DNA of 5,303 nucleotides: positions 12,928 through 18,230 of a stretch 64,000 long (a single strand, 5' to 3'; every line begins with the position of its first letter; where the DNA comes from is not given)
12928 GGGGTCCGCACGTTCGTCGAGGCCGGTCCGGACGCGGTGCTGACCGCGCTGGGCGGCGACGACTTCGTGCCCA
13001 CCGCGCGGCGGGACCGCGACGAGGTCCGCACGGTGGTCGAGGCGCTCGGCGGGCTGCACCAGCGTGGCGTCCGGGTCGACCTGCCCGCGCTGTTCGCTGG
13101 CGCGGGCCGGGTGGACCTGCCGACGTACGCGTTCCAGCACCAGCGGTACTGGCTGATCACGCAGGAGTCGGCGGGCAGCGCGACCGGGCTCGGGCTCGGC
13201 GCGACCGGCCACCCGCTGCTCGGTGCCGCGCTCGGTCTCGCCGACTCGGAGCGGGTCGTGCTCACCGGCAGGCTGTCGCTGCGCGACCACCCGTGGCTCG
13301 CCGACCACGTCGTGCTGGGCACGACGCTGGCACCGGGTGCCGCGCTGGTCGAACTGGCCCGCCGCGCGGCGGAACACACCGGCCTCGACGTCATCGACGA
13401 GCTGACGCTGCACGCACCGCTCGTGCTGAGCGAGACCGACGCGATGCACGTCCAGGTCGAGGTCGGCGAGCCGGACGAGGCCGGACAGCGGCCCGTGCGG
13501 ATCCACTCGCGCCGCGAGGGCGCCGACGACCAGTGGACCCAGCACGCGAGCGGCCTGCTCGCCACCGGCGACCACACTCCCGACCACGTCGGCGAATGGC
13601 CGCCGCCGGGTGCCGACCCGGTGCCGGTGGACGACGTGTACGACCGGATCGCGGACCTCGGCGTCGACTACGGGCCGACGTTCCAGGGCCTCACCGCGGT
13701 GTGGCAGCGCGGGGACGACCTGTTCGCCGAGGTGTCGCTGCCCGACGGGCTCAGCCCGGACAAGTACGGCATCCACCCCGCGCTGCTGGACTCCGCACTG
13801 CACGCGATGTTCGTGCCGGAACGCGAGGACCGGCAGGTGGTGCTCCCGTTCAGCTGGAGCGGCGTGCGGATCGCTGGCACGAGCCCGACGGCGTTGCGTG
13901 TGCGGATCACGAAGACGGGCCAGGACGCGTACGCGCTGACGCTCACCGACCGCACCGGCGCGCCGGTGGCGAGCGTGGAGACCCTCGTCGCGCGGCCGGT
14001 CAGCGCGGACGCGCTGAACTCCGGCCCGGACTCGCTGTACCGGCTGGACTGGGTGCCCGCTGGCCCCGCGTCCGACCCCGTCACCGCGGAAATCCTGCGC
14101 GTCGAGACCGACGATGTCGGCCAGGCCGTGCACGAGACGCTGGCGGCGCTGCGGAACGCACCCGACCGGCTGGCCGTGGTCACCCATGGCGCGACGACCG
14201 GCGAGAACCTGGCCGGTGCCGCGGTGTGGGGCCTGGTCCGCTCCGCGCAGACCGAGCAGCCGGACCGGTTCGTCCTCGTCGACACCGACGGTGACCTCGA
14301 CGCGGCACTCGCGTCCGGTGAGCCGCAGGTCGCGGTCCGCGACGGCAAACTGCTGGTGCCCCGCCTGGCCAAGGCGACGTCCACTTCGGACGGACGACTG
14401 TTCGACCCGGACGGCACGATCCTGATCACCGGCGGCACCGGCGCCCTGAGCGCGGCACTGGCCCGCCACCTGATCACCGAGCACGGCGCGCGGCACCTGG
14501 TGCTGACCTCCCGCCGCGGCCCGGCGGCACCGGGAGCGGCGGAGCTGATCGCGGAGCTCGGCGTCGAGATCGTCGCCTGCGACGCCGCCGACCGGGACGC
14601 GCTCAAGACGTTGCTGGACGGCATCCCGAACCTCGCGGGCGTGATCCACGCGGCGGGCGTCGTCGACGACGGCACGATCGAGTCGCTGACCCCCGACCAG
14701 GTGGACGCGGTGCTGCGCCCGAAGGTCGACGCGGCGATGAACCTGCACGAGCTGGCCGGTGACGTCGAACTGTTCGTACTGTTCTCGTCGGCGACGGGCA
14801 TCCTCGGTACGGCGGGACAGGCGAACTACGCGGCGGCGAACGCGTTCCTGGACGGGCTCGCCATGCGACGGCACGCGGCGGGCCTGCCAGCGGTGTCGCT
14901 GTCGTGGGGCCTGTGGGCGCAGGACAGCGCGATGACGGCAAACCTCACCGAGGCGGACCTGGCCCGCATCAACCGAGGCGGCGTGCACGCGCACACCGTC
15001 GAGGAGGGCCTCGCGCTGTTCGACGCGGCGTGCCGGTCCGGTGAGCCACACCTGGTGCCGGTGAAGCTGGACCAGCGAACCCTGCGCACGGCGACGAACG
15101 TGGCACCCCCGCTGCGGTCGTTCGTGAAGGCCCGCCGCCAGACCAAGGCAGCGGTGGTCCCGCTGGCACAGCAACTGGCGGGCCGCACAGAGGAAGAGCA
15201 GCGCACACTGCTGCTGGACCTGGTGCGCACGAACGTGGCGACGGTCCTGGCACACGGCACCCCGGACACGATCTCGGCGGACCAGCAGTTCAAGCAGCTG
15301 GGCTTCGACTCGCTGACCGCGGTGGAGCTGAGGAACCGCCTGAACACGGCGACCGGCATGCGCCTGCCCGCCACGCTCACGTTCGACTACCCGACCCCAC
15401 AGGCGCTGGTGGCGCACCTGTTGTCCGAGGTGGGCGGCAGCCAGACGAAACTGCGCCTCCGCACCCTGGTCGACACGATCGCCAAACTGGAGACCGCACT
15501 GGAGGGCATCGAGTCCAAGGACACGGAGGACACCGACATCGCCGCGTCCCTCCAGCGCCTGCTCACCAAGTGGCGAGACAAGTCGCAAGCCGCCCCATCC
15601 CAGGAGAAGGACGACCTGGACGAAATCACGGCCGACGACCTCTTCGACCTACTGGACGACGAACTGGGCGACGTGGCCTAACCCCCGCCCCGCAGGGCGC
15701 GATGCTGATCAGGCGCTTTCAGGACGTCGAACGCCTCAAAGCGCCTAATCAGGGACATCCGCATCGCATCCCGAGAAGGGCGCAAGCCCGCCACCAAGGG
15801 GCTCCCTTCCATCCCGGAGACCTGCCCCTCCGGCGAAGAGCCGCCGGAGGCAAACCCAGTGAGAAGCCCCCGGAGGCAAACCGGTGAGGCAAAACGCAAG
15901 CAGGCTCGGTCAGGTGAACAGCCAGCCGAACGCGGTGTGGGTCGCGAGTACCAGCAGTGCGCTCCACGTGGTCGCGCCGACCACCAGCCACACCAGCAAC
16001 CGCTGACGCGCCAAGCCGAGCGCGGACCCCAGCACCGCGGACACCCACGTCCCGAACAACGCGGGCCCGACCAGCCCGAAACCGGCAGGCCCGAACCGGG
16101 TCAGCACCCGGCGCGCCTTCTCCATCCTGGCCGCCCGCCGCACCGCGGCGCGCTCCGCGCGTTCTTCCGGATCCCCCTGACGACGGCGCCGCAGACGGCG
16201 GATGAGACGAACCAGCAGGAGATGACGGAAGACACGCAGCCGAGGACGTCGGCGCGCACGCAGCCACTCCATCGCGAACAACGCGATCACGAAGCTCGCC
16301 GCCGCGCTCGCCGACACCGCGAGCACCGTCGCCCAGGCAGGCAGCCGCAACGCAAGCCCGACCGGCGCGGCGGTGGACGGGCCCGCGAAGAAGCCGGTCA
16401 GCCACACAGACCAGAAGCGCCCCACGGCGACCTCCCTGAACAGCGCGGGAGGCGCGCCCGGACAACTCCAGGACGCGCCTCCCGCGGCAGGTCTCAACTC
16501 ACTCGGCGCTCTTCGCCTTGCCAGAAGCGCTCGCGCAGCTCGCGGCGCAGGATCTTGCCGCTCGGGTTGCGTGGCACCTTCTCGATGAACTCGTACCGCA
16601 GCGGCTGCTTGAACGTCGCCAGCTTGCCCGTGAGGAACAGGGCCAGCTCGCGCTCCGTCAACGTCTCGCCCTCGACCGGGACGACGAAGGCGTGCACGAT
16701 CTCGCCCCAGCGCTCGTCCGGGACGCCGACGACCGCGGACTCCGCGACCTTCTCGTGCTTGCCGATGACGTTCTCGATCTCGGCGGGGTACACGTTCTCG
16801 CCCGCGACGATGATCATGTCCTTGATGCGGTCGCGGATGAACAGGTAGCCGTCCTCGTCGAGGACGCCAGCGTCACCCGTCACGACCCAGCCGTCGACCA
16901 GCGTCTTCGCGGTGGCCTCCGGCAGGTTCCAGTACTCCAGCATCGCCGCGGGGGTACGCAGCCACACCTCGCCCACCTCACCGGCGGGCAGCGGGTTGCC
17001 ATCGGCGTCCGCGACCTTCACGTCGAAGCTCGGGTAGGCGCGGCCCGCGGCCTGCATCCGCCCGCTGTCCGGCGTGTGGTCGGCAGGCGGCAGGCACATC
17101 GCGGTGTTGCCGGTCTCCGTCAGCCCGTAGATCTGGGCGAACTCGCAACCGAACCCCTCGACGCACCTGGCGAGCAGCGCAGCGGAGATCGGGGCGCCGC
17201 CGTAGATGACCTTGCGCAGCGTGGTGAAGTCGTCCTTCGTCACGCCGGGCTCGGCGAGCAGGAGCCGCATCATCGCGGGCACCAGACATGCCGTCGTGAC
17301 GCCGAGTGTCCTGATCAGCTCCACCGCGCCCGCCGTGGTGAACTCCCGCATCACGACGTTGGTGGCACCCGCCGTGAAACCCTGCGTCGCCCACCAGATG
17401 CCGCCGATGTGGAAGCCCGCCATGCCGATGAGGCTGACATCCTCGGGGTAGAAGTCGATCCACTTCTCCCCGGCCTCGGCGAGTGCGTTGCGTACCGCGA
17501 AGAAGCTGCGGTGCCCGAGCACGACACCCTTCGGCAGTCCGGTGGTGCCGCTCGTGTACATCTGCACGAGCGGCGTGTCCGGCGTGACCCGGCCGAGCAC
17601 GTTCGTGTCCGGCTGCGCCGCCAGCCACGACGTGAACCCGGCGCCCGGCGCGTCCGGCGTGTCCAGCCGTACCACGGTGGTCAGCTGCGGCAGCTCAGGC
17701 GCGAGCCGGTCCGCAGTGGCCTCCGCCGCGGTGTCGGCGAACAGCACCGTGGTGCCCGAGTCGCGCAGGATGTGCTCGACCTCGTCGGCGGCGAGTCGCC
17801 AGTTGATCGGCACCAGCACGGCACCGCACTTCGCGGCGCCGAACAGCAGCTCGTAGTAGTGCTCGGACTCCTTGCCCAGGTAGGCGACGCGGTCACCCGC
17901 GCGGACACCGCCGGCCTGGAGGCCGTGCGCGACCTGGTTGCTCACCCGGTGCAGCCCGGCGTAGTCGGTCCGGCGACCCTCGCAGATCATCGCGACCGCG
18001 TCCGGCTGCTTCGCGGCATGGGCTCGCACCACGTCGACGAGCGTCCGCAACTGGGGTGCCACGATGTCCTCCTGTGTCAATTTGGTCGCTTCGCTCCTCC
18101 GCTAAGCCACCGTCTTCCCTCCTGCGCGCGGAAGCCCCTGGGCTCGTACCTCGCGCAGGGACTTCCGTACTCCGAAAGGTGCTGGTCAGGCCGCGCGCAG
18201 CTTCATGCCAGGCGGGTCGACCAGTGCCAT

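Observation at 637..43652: All five isonitrile-lipopeptide core functions present, but rearranged into a PKS / NRPS / YcaO / metal-transport supercluster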

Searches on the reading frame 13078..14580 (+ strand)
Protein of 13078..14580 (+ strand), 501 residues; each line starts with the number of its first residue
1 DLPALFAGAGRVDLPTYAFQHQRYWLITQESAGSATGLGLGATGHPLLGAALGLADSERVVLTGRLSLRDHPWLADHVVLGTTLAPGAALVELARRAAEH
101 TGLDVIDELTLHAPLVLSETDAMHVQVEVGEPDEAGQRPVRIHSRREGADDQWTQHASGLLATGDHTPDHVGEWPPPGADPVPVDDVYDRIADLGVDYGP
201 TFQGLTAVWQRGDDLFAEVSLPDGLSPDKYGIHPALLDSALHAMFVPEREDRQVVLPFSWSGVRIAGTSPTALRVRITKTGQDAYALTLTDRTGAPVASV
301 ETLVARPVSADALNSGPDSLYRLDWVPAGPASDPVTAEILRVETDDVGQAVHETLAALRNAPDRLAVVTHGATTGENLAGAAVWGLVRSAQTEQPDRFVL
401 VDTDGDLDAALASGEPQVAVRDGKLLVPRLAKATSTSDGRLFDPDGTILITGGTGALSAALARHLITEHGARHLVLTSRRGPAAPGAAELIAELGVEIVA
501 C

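Call 49: search_protein_families(library=pfam, proteins=[window:13078-14580:+], max_evalue=0.01)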
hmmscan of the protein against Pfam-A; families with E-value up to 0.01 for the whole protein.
window:13078-14580:+ (501 aa): 5 families
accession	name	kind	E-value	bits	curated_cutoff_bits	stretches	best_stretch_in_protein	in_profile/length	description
PF21089.3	PKS_DH_N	-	2.8e-30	104.7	27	1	45-145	1-103/103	Polyketide synthase dehydratase domain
PF14765.12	PS-DH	-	4.7e-29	101.5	23.7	1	169-313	4-164/166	Polyketide synthase dehydratase N-terminal domain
PF22953.2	SpnB_Rossmann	-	5e-13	50.1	27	1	296-430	28-170/170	Polyketide synthase extender module SpnB, Rossmann fold domain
PF08659.16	KR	-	2.7e-10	40.9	22.6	1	446-494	1-48/180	KR domain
PF05368.20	NmrA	-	0.0076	16.3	27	0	445-501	2-55/298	NmrA-like family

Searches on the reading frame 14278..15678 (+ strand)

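Call 49: search_protein_families(library=pfam, proteins=[window:14278-15678:+], max_evalue=0.01)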
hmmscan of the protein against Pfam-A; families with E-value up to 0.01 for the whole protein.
window:14278-15678:+ (467 aa): 7 families
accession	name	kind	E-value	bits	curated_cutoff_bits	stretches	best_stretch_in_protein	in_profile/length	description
PF08659.16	KR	-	3.3e-55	187.2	22.6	1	46-214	1-179/180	KR domain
PF00550.31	PP-binding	-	9.8e-14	51.8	20.8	1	315-381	2-67/67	Phosphopantetheine attachment site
PF00106.31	adh_short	-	8.3e-11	42.2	26.6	1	47-196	2-161/195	short chain dehydrogenase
PF05368.20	NmrA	-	2.7e-08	34.2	27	1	45-116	2-70/298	NmrA-like family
PF13561.12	adh_short_C2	-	7.5e-07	29.4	27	1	61-194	12-153/236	Enoyl-(Acyl carrier protein) reductase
PF01370.27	Epimerase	-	7.7e-07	29.2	20.9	1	48-175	1-118/240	NAD dependent epimerase/dehydratase family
PF23297.2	ACP_SdgA_C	-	0.0041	17.6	27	1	329-360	27-58/95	Highly reducing polyketide synthase sdgA, C-terminal ACP domain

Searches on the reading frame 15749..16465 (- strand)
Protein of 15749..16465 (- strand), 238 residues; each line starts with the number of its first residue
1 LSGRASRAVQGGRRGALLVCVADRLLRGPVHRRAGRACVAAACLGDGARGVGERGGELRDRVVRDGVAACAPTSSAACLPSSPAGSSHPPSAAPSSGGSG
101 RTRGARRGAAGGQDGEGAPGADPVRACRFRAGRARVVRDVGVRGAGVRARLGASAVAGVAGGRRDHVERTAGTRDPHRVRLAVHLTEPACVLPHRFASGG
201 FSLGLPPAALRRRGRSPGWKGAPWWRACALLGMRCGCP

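Call 4: search_protein_families(library=pfam, proteins=[window:15749-16465:-], max_evalue=0.001)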
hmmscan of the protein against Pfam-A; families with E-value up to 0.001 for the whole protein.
window:15749-16465:- (238 aa): 0 families

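Call 14: search_protein_families(library=ncbifam, proteins=[window:15749-16465:-], max_evalue=0.001)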
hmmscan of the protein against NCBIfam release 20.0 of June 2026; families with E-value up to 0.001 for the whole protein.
window:15749-16465:- (238 aa): 0 families

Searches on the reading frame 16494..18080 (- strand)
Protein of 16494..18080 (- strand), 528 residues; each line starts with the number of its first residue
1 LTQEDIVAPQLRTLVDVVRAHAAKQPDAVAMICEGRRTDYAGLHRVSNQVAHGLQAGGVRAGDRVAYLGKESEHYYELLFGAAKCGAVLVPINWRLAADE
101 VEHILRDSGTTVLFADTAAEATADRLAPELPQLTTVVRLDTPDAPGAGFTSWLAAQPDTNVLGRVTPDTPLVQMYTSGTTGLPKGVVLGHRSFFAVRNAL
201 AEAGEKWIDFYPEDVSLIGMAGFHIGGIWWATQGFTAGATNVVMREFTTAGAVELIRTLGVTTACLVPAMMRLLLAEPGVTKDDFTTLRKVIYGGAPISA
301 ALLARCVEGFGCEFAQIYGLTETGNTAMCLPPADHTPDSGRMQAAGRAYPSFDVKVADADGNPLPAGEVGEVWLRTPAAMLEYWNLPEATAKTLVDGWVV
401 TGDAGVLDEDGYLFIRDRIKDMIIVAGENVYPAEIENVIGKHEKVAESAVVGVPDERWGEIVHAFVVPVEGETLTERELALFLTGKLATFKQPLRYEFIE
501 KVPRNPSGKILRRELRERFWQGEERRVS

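Call 4: search_protein_families(library=pfam, proteins=[window:16494-18080:-], max_evalue=0.001)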
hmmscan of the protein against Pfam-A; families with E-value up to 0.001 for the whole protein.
window:16494-18080:- (528 aa): 2 families
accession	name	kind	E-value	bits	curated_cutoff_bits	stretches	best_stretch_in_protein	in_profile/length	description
PF00501.34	AMP-binding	-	8.3e-84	282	29.9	1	19-384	2-384/384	AMP-binding enzyme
PF13193.12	AMP-binding_C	-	1.4e-19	71.2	24.5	1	434-509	1-76/76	AMP-binding enzyme C-terminal domain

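Call 9: search_solved_structures(query=window:16494-18080:-, show_alignments=0)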
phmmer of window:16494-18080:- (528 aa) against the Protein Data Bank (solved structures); distinct sequences matched with E-value up to 0.001: 228 (the best 60 are shown).
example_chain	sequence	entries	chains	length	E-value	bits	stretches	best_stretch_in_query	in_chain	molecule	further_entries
8weu_A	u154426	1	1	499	4.6e-83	282.9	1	22-520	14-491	Fatty-acyl-CoA synthase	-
8wev_A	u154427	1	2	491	8.6e-83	282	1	22-519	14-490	Feruloyl-CoA Synthetase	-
3r44_A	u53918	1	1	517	1.5e-80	274.7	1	35-519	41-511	fatty acyl CoA synthetase FADD13 (FATTY-ACYL-CoA SYNTHETASE)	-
8r2q_A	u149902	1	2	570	4.4e-78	266.5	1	13-520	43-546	Probable fatty-acid-CoA ligase FadD5 (Fatty-acid-CoA synthetase) (Fatty-acid-CoA synthase)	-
4ir7_A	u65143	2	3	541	1.9e-70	241.3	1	9-516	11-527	Long chain fatty acid CoA ligase FadD10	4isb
5bsw_A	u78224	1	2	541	3.3e-64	220.7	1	39-520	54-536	4-coumarate--CoA ligase 2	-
3a9u_A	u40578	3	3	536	2.5e-63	217.8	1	34-519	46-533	4-coumarate--CoA ligase | 4-coumarate:CoA ligase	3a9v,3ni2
5u95_A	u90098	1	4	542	4e-63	217.1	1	39-520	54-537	4-coumarate--CoA ligase 2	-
5bsm_A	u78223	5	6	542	7.5e-63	216.2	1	39-520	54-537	4-coumarate--CoA ligase 2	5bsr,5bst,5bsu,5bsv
3ivr_A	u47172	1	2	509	2.2e-61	211.4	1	13-517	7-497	Putative long-chain-fatty-acid CoA ligase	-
5x8f_A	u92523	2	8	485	4.5e-60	207.1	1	22-517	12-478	2-succinylbenzoate--CoA ligase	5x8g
5buq_A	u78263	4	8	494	1.2e-59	205.7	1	22-517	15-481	2-succinylbenzoate--CoA ligase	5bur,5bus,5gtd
6sq8_A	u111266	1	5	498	1.8e-59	205.1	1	39-517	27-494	Fatty acid CoA ligase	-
8ivi_A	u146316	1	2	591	1.9e-59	205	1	101-527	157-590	Medium/long-chain-fatty-acid--CoA ligase FadD8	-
4fuq_A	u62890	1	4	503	2.7e-59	204.5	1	33-519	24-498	Malonyl CoA synthetase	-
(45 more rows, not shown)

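Call 14: search_protein_families(library=ncbifam, proteins=[window:16494-18080:-], max_evalue=0.001)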
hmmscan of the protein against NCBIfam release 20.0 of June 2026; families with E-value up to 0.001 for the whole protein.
window:16494-18080:- (528 aa): 109 families (the best 25 are shown)
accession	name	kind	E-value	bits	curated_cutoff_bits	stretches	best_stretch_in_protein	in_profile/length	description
NF004837.0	PRK06187.1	subfamily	1.9e-172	574.3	476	1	12-526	8-529/531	long-chain-fatty-acid--CoA ligase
NF006182.0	PRK08316.1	subfamily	1.9e-112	376.4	663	1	8-521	7-519/523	fatty acyl-CoA synthetase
NF005307.0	PRK06839.1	equivalog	1.1e-101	341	748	1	18-517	8-491/496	o-succinylbenzoate--CoA ligase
NF005676.0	PRK07470.1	equivalog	6.7e-100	335.2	774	1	12-520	20-530/544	acyl-CoA synthetase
NF005801.1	PRK07656.1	equivalog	1.9e-95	320.4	657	1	13-516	2-500/500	FadD3 family acyl-CoA ligase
NF005857.1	PRK07786.1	exception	5.3e-93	312.3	733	1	16-519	13-512/513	fatty-acid--CoA ligase FadD5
NF002966.0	PRK03640.1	equivalog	2e-90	303.7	556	1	20-518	10-479/483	o-succinylbenzoate--CoA ligase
NF006181.0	PRK08314.1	subfamily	1.4e-88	297.6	705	2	160-522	196-557/563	long-chain-fatty-acid--CoA ligase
NF004797.0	PRK06145.1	equivalog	3e-88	296.3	850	1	14-519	4-495/499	acyl-CoA synthetase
NF052269.1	Staph_lig_FadD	equivalog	4.3e-88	295.8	650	1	19-518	9-492/499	long-chain-fatty-acid--CoA ligase FadD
NF009071.0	PRK12406.1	subfamily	4.2e-86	289.4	701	1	30-526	5-509/510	acyl-CoA synthetase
NF004808.0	PRK06155.1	equivalog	7.7e-84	281.9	722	1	4-518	13-521/542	ATP-dependent acyl-CoA ligase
NF006572.0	PRK09088.1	equivalog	9.5e-84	281.8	696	1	15-519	4-487/491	acyl-CoA synthetase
NF005702.0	PRK07514.1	subfamily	1.7e-83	280.7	558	1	13-519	4-500/506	malonyl-CoA synthase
NF009233.0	PRK12583.1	subfamily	4.5e-82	276.2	832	1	13-518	19-549/558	fatty acid CoA ligase family protein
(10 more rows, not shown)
